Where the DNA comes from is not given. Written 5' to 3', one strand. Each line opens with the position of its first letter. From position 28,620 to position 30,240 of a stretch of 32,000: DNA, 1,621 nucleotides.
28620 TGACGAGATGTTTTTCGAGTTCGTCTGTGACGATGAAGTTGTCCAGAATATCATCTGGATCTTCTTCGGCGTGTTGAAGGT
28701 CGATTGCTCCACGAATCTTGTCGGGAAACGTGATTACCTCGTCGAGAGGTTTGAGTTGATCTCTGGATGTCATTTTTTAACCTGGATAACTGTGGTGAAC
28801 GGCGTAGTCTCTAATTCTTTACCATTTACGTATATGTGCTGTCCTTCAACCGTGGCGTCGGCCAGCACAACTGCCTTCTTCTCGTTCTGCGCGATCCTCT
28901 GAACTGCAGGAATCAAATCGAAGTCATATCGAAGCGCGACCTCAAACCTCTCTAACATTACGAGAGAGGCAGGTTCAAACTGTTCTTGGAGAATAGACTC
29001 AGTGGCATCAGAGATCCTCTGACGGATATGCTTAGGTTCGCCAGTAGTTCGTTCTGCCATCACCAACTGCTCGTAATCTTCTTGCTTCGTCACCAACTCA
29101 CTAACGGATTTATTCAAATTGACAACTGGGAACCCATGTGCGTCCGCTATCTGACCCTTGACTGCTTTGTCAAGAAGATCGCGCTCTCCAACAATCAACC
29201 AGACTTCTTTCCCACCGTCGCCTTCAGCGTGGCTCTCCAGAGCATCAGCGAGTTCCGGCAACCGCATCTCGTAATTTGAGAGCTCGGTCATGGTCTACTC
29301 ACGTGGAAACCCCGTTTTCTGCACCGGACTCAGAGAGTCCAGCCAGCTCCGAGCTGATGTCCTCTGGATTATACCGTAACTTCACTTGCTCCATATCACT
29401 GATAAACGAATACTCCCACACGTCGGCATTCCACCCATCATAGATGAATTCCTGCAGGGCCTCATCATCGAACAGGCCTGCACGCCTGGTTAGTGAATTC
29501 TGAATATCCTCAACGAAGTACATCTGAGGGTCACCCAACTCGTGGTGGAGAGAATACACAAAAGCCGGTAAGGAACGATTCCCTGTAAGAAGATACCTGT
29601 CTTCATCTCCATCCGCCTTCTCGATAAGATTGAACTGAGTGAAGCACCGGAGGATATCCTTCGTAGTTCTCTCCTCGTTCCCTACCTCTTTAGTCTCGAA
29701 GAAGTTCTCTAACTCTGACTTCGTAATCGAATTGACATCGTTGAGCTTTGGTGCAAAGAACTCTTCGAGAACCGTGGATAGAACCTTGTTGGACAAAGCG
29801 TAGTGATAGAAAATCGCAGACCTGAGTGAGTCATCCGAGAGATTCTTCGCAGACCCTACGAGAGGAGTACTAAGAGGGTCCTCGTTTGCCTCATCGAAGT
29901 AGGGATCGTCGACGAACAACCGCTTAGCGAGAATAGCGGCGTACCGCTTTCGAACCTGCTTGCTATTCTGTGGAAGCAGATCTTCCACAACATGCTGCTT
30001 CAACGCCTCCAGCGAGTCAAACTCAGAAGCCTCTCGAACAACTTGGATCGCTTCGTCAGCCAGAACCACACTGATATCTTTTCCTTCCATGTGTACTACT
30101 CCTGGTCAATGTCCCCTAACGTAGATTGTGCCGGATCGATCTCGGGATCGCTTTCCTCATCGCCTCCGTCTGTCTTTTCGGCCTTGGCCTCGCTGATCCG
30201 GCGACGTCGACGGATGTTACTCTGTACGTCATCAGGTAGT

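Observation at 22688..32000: BREX-like operon with non-canonical composition: Zn-ribbon DPPY methylase, brxA-like, brxB-like, brxC, pglZ; no PglX, BrxL or helicase in view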

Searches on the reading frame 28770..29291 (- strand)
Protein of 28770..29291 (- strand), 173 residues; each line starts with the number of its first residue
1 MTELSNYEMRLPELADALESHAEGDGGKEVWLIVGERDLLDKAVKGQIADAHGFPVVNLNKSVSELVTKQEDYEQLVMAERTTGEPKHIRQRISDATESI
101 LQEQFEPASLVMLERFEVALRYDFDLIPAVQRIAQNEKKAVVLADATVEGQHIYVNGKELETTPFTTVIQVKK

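Call 5: search_protein_families(library=pfam, proteins=[window:28770-29291:-], max_evalue=0.01)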
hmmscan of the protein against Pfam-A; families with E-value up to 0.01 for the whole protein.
window:28770-29291:- (173 aa): 0 families

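Call 6: search_protein_families(library=padloc, proteins=[window:28770-29291:-], max_evalue=0.01)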
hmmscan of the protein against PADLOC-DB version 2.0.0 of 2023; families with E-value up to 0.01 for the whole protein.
window:28770-29291:- (173 aa): 0 families

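Call 7: search_protein_families(library=ncbifam, proteins=[window:28770-29291:-], max_evalue=0.01)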
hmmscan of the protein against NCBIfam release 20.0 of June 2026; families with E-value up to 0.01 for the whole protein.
window:28770-29291:- (173 aa): 0 families

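Call 12: find_encoding_contigs(protein=window:28770-29291:-, flank=10000, max_places=6)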
Protein window:28770-29291:- (173 aa): no gene with exactly this product is on record in the collection.

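Call 43: find_homologous_proteins(query=window:28770-29291:-, max_evalue=0.01)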
Query window:28770-29291:- (173 aa): 6 proteins with E <= 0.01 among 92 candidates.
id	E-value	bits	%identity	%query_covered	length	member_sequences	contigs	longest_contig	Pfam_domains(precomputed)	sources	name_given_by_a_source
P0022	4.2e-100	350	96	100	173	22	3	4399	-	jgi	jgi:hypothetical protein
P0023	4.9e-98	343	91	100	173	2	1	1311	-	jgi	-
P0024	5.1e-95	333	91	100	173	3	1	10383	-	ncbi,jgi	-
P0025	8.8e-89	313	84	100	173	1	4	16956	-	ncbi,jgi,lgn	jgi:L-fucose mutarotase/ribose pyranase (RbsD/FucU family)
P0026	3.4e-86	305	81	100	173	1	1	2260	-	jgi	jgi:hypothetical protein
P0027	2.8e-85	302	81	100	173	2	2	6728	-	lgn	-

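Call 55: predict_structure(alignment_id=A2)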
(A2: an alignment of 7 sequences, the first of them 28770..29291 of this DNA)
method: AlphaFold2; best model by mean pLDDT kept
length: 173 residues; sequences in the alignment: 7
mean_pLDDT: 61.0   pTM: 0.59
mean pLDDT of the five models: 61.0, 60.5, 57.0, 56.7, 52.9
residues with pLDDT >= 90: 0; 70-90: 60; 50-70: 75; < 50: 38
segments of 3 or more residues with pLDDT < 50: 1-10, 148-154, 156-173
pLDDT, mean of each block of 10 residues (from residue 1): 33 61 55 70 55 70 73 63 61 80 77 75 73 69 56 45 33 26
secondary structure, 60 per line:
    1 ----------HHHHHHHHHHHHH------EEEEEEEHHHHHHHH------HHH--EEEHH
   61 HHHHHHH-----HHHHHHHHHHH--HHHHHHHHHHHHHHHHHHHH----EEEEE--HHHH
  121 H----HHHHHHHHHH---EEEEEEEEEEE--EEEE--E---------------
elements in order: H11-23 E30-36 H37-44 E56-58 H59-67 H73-83 H86-105 E110-114 H117-121 H126-135 E139-149 E152-155

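Call 62: fold_search(model_id=the predicted structure, library=pdb)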
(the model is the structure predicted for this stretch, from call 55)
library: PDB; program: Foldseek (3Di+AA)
matches with E <= 10: 128; with E <= 0.001: 0
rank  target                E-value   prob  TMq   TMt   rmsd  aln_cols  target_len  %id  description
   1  3h7m                  3.6e-01  0.09  0.20  0.16  11.6       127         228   14  Crystal Structure of a Histidine Kinase Sensor Domain with Similarity to Periplasmic Binding Proteins (released 2009-06-30)
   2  8p8v_9                4.0e-01  0.08  0.25  0.20  16.1       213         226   12  Mycoplasma pneumoniae di-ribosome in chloramphenicol-treated cells (leading 70S) (released 2024-11-20)
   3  5npm_A                8.7e-01  0.02  0.12  0.10  15.7       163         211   10  CRYSTAL STRUCTURE OF MUTANT RIBOSOMAL PROTEIN TTHL1 LACKING 8 N-TERMINAL RESIDUES IN COMPLEX WITH 80NT 23S RNA FROM TH (released 2018-05-16)
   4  5jpq_k                9.3e-01  0.04  0.20  0.19  15.6       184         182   11  Cryo-EM structure of the 90S pre-ribosome (released 2016-07-27)
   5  1sbp                  9.9e-01  0.05  0.23  0.15  13.2       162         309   10  1.7 ANGSTROMS REFINED STRUCTURE OF SULFATE-BINDING PROTEIN INVOLVED IN ACTIVE TRANSPORT AND NOVEL MODE OF SULFATE BINDIN (released 1993-10-31)
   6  8gmi_E                9.9e-01  0.04  0.15  0.10  15.9       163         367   15  Citrate Synthase (CitA) in Mycobacterium tuberculosis modified by Ebselen at C143 residue (released 2023-06-07)
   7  8gmf_A                1.4e+00  0.03  0.16  0.10  15.8       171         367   15  R153M variant of Citrate Synthase (CitA) in Mycobacterium tuberculosis (released 2023-06-07)
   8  3zkk_A                1.6e+00  0.03  0.19  0.11  13.4       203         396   11  Structure of the xylo-oligosaccharide specific solute binding protein from Bifidobacterium animalis subsp. lactis Bl-0 (released 2013-10-30)
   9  4qgb_A                1.6e+00  0.02  0.15  0.13  15.2       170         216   10  Crystal structure of mutant ribosomal protein G219V TthL1 (released 2015-02-11)
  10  8gll_C                1.7e+00  0.04  0.17  0.10  15.2       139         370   16  R149E variant of Citrate Synthase (CitA) in Mycobacterium tuberculosis (released 2023-06-07)
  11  1ml5_c                1.7e+00  0.03  0.23  0.19  15.5       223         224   11  Structure of the E. coli ribosomal termination complex with release factor 2 (released 2003-01-14)
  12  8etg_K                1.8e+00  0.03  0.21  0.17  16.0       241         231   12  Fkbp39 associated 60S nascent ribosome State 3 (released 2022-11-30)
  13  8glb_B                1.9e+00  0.06  0.15  0.08  11.5        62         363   24  Selenomethionine Derivatized Citrate Synthase (CitA) in Mycobacterium tuberculosis with Pyruvate (released 2023-06-07)
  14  2ofx_A                2.0e+00  0.04  0.19  0.17  11.0       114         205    8  crystal structure of the APSK domain of human PAPSS1 in complex with ADPMg and PAPS (released 2007-04-10)
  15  4wpa_B                2.0e+00  0.04  0.21  0.22  12.8       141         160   13  Crystal structure of Adenylyl cyclase Ma1120 from Mycobacterium Avium bound to Pyrophosphate and Calcium (released 2015-09-02)
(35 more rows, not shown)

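Call 75: search_solved_structures(query=A4, max_evalue=10)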
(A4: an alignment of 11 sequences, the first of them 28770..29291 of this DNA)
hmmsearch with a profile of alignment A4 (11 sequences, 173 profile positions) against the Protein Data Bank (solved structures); distinct sequences matched with E-value up to 10: 1.
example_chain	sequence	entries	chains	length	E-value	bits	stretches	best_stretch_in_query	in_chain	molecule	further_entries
8e1e_A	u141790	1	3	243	4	10.2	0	43-108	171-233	SG122_C3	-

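Call 98: search_protein_families(library=ncbifam, alignment_id=A4, max_evalue=10)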
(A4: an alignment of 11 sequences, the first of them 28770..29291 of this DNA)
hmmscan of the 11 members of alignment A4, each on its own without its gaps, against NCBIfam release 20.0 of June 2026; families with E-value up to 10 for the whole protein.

A. member 1, window:28770-29291:- (173 aa): 1 family
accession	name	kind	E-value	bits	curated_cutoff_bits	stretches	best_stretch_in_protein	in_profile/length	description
NF008966.0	PRK12311.1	equivalog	0.06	12.4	526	1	5-56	110-160/334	30S ribosomal protein S2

B. families by the number of members that match (of 11 scanned): 7 families
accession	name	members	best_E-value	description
NF033453.1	BREX_3_BrxF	9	0.00018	BREX-3 system P-loop-containing protein BrxF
NF008966.0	PRK12311.1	4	0.03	30S ribosomal protein S2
TIGR04066.1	nat_prod_clost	3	0.033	TIGR04066 family peptide maturation system protein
NF003091.0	PRK04017.1-2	2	0.023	hypothetical protein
NF008330.0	PRK11114.2-4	1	0.042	cellulose biosynthesis cyclic di-GMP-binding regulatory protein BcsB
TIGR03953.1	rplD_bact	1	0.081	50S ribosomal protein L4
NF047870.1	PKS_KR_start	1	0.11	KR prefix domain-containing protein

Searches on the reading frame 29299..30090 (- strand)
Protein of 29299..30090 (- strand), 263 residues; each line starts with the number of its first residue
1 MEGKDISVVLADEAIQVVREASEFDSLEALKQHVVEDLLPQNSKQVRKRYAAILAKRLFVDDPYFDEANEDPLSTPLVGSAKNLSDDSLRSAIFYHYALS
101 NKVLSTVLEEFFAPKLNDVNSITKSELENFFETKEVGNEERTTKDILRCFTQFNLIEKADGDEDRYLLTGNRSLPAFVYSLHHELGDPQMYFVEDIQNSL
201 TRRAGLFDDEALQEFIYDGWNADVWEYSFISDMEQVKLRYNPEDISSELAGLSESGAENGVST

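Call 5: search_protein_families(library=pfam, proteins=[window:29299-30090:-], max_evalue=0.01)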
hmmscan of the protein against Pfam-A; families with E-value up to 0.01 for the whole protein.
window:29299-30090:- (263 aa): 1 family
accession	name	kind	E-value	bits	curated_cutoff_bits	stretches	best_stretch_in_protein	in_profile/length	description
PF08849.17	BrxA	-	0.0016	18.6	23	1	10-138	13-131/184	BrxA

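Call 6: search_protein_families(library=padloc, proteins=[window:29299-30090:-], max_evalue=0.01)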
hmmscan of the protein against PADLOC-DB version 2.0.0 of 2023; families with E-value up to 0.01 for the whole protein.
window:29299-30090:- (263 aa): 2 families
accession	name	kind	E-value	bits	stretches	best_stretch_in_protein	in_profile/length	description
PDLC02928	NDT_II-A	-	0.0024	15.4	1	120-174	189-242/279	-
PDLC00478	JetB1|JetB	-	0.0081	13.8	0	86-163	83-162/214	DUF4194 domain; MukE-like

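Call 7: search_protein_families(library=ncbifam, proteins=[window:29299-30090:-], max_evalue=0.01)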
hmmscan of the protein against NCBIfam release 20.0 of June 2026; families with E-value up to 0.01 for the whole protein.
window:29299-30090:- (263 aa): 1 family
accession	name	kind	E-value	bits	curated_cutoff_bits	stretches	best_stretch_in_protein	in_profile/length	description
NF038232.1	STM3845_fam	equivalog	0.0027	17.4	100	1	120-182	196-259/277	retron St85 family effector protein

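Call 11: find_encoding_contigs(protein=window:29299-30090:-, flank=10000, max_places=6)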
Protein window:29299-30090:- (263 aa): no gene with exactly this product is on record in the collection.

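Call 44: find_homologous_proteins(query=window:29299-30090:-, max_evalue=0.01)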
Query window:29299-30090:- (263 aa): 11 proteins with E <= 0.01 among 672 candidates.
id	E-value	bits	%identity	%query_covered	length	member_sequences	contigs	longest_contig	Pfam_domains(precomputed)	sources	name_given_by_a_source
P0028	4.9e-158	542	94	100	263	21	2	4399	PF08849.18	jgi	jgi:hypothetical protein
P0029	1.3e-152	524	90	100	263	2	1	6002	-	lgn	-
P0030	2.5e-151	520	90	100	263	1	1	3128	-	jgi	jgi:hypothetical protein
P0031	1.4e-150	518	90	100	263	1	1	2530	-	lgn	-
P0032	3.9e-150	516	90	100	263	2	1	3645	-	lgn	-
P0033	1.2e-149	515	90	99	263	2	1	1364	PF08849.18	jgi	jgi:hypothetical protein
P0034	6.3e-148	509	89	100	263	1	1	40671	-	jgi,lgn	-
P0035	3.3e-127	441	77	99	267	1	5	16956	-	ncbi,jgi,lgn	jgi:hypothetical protein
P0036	6.2e-125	434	75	99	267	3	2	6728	PF08849.18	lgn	-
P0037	6.9e-123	427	74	99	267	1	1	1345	-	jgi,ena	-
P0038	3.9e-76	274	50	97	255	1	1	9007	-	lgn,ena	-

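Call 67: predict_structure(alignment_id=A3)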
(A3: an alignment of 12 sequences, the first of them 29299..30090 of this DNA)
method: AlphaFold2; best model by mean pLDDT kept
length: 263 residues; sequences in the alignment: 12
mean_pLDDT: 69.9   pTM: 0.66
mean pLDDT of the five models: 69.9, 69.1, 68.9, 68.0, 66.1
residues with pLDDT >= 90: 62; 70-90: 101; 50-70: 16; < 50: 84
segments of 3 or more residues with pLDDT < 50: 1-3, 183-263
pLDDT, mean of each block of 10 residues (from residue 1): 67 92 92 85 86 91 85 83 76 80 86 76 93 87 92 90 87 58 45 40 43 42 38 35 41 38 35
secondary structure, 60 per line:
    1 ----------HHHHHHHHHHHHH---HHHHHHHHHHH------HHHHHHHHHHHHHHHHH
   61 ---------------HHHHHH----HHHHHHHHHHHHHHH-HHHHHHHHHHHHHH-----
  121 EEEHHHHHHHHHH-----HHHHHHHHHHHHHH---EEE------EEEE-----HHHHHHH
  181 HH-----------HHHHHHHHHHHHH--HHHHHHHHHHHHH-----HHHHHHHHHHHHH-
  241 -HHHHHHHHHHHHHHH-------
elements in order: H11-23 H27-37 H44-60 H76-81 H86-100 H102-115 E121-123 H124-133 H139-152 E156-158 E165-168 H174-182 H194-206 H209-221 H227-239 H242-256

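Call 72: fold_search(model_id=the predicted structure, library=pdb)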
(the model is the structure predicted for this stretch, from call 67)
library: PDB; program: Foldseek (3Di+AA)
matches with E <= 10: 461; with E <= 0.001: 0
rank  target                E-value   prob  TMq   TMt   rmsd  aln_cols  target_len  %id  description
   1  3bhw_A                6.6e-02  1.00  0.44  0.61   6.4       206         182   12  Crystal structure of an uncharacterized protein from Magnetospirillum magneticum (released 2007-12-11)
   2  3mfk_A                1.9e-01  0.69  0.17  0.30   8.6       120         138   16  Ets1 complex with stromelysin-1 promoter DNA (released 2010-08-18)
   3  9ln6_A                3.1e-01  0.51  0.24  0.09  12.6       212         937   13  Structure of human NLRP14-UHRF1 complex (released 2026-03-18)
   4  1gvj_A                3.4e-01  0.33  0.17  0.30  13.3       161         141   16  ETS-1 DNA BINDING AND AUTOINHIBITORY DOMAINS (released 2004-02-06)
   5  2nny_A                4.1e-01  0.63  0.18  0.33   8.1       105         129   18  Crystal structure of the Ets1 dimer DNA complex. (released 2008-03-04)
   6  12dl_DA               4.1e-01  0.60  0.27  0.09  13.2       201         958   10  Native structure of the cytoplasmic lattice (CPL) asymmetric unit from mouse MII eggs (released 2026-04-08)
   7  9w2m_N                4.3e-01  0.57  0.26  0.08  12.4       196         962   12  Cryo-EM structure of the Cytoplasmic lattice(CPL) from mouse oocyte (released 2026-02-25)
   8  5b5r                  4.3e-01  0.25  0.20  0.15  12.2       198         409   13  Crystal structure of GSDMA3 (released 2016-06-15)
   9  3wtz_B                4.7e-01  0.47  0.18  0.31   8.9       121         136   16  Crystal structure of ETS-1 DNA binding and autoinhibitory domains (276-441) (released 2014-08-20)
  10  1md0_A                4.7e-01  0.28  0.17  0.30  13.2       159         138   15  CRYSTAL STRUCTURE OF AN INHIBITED FRAGMENT OF Ets-1 (released 2002-12-11)
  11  9h2l_A                4.9e-01  0.57  0.26  0.09  13.2       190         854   11  Cryo-EM structure of an octameric G10-resistosome from wheat (released 2025-09-24)
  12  1mdm_B                4.9e-01  0.41  0.17  0.32   9.3       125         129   14  INHIBITED FRAGMENT OF ETS-1 AND PAIRED DOMAIN OF PAX5 BOUND TO DNA (released 2002-12-11)
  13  9gmb_E                4.9e-01  0.25  0.22  0.26  13.2       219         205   12  MukEF in complex with the phage protein gp5.9 (released 2025-03-26)
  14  5jvt_A                5.4e-01  0.66  0.17  0.40   8.3        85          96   15  Crystal structure of the DNA binding domain of transcription factor FLI1 in complex with an 11-mer DNA GACCGGAAGTG (released 2016-09-14)
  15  7bdv_A                5.4e-01  0.20  0.21  0.16  22.9       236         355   12  Structure of Can2 from Sulfobacillus thermosulfidooxidans in complex with cyclic tetra-adenylate (cA4) (released 2021-03-03)
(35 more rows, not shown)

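Call 97: search_protein_families(library=pfam, alignment_id=A3, max_evalue=0.01)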
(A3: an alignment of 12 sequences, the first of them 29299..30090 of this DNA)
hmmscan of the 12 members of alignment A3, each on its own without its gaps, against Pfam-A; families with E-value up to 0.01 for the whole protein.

A. member 1, window:29299-30090:- (263 aa): 1 family
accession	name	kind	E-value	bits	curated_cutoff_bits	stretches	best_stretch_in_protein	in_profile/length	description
PF08849.17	BrxA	-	0.0016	18.6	23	1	10-138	13-131/184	BrxA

B. families by the number of members that match (of 12 scanned): 1 family
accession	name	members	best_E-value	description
PF08849.17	BrxA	12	1.4e-05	BrxA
